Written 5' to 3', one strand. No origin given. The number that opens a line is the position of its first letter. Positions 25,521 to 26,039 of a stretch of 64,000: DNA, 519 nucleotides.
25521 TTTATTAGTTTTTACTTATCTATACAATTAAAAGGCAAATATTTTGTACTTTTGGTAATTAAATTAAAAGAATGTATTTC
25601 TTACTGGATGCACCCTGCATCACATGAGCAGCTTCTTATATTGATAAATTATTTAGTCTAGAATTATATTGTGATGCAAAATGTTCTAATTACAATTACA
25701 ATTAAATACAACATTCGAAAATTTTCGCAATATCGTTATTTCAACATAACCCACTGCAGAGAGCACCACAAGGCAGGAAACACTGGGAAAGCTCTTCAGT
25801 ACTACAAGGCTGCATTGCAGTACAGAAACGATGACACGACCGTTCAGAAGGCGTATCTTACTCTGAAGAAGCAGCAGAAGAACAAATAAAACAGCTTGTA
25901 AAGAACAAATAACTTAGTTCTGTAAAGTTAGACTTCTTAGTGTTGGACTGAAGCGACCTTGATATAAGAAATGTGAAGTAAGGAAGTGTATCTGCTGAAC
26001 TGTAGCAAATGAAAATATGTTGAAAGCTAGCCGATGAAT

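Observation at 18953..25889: PICH/ERCC6L ortholog with an 8-fold expanded N-terminal TPR-like repeat array in one giant first exon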

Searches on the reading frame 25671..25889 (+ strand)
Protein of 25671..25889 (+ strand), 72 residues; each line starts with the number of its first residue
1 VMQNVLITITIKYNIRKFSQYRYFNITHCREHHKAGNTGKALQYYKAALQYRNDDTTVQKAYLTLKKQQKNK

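Call 3: search_protein_families(library=pfam, proteins=[window:25671-25889:+], max_evalue=1)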
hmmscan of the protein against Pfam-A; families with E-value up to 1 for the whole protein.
window:25671-25889:+ (72 aa): 4 families
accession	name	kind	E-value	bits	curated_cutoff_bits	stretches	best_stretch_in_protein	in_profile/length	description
PF13429.12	TPR_15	-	0.0045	16.9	26.2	1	18-63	142-187/280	Tetratricopeptide repeat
PF07719.23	TPR_2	-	0.016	15.7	27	1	32-54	11-33/34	Tetratricopeptide repeat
PF00515.34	TPR_1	-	0.019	15.2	27.8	1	32-51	11-30/34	Tetratricopeptide repeat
PF14559.12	TPR_19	-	0.022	15.5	25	1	34-63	3-32/68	Tetratricopeptide repeat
